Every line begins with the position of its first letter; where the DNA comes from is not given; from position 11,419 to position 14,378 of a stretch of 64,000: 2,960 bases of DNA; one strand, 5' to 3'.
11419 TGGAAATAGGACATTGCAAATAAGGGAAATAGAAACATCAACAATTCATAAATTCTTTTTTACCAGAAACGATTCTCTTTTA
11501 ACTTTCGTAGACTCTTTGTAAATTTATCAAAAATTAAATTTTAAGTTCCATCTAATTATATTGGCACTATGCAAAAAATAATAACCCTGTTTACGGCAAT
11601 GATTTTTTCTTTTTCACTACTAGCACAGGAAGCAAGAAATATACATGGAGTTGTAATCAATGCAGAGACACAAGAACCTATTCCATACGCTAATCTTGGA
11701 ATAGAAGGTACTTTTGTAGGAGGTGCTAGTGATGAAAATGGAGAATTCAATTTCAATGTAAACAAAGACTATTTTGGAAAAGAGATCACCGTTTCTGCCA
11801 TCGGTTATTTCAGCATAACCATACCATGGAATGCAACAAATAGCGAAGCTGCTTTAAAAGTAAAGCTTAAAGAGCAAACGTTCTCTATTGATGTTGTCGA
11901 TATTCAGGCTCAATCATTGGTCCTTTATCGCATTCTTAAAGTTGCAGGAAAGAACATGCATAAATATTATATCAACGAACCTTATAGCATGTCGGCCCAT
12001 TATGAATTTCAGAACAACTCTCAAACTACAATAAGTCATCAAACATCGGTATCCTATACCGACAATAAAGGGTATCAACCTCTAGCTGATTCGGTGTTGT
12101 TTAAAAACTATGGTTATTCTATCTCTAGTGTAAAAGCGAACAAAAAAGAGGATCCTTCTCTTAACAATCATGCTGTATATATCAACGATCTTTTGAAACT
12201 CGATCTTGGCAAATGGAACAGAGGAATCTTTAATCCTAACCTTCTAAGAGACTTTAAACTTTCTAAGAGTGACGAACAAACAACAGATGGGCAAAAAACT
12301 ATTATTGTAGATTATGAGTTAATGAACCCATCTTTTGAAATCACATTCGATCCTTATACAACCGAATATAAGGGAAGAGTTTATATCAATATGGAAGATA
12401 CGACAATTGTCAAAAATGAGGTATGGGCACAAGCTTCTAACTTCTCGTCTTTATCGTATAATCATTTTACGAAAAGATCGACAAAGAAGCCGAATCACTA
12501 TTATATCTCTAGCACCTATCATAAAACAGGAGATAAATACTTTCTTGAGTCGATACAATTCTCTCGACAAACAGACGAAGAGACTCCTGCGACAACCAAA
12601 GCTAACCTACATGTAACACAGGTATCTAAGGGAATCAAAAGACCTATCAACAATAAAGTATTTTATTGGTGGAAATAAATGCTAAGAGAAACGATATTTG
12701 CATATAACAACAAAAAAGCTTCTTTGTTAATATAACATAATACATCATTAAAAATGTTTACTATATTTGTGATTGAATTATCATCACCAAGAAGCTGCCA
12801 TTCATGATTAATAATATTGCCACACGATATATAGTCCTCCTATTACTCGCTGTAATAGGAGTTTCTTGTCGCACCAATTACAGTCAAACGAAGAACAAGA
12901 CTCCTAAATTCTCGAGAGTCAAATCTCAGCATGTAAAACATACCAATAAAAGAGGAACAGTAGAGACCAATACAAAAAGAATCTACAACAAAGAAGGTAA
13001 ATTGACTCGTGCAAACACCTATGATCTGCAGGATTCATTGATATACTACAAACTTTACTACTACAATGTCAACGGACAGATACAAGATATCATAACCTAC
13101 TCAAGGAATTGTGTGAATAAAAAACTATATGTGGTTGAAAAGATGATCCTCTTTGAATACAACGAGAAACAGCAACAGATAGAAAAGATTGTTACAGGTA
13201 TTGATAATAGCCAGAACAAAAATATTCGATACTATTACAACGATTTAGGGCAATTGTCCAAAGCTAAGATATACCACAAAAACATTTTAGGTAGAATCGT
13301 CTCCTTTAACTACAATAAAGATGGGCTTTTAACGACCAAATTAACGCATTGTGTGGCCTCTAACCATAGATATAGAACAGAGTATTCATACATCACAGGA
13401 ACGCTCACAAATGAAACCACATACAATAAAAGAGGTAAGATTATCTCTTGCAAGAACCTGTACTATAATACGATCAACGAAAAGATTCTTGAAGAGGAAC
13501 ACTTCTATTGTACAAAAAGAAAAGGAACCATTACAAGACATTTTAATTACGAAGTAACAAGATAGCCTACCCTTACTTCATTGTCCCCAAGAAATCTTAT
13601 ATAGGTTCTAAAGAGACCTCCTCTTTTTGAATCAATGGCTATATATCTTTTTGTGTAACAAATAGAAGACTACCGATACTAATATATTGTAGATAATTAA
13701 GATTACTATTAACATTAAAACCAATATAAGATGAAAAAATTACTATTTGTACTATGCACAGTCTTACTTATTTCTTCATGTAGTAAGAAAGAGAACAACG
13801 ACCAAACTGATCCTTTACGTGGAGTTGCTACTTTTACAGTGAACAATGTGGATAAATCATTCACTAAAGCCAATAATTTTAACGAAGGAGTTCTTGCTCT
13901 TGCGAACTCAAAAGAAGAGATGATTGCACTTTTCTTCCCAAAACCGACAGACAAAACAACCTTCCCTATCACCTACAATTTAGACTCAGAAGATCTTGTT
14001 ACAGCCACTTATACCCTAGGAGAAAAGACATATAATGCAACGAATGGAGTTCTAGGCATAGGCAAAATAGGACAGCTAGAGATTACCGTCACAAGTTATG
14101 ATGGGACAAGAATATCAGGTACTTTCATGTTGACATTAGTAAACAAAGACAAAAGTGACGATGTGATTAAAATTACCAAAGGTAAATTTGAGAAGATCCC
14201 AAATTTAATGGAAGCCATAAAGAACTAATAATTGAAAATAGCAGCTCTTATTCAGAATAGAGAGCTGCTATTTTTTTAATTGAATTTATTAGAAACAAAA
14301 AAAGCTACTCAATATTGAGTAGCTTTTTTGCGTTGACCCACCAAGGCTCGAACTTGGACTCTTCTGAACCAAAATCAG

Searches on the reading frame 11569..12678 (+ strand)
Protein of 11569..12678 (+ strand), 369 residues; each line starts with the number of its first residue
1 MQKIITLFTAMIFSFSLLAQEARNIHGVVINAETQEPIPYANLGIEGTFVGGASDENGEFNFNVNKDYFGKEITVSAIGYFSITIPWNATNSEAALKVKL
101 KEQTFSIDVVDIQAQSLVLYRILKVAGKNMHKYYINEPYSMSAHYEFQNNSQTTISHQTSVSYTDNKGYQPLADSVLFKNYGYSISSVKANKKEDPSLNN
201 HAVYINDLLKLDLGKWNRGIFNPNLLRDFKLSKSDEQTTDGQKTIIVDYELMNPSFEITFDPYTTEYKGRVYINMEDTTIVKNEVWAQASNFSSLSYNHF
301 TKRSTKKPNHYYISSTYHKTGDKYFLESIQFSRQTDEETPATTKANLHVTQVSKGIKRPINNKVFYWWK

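Call 73: search_protein_families(library=pfam, proteins=[window:11569-12678:+], max_evalue=0.00001)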
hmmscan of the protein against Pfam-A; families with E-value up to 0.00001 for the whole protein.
window:11569-12678:+ (369 aa): 2 families
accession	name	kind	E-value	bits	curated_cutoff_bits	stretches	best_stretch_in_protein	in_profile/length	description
PF13715.12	CarbopepD_reg_2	-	5.4e-15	55.6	32.2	1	25-110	1-86/88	CarboxypepD_reg-like domain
PF13620.12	CarboxypepD_reg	-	4.2e-06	27.4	32.3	0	25-86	2-65/82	Carboxypeptidase regulatory-like domain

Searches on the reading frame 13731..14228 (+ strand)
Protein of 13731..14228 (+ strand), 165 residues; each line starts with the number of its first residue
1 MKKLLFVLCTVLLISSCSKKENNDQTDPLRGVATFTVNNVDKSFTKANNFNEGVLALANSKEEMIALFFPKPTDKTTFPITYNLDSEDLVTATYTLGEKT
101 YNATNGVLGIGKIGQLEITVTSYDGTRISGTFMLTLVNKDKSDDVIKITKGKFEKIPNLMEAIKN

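Call 74: search_protein_families(library=pfam, proteins=[window:13731-14228:+], max_evalue=0.00001)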
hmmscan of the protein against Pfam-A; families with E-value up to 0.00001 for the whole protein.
window:13731-14228:+ (165 aa): 1 family
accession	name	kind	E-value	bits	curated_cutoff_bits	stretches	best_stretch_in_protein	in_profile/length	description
PF19765.4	DUF6252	-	1e-07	32.6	27.2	1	79-157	49-124/124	Family of unknown function (DUF6252)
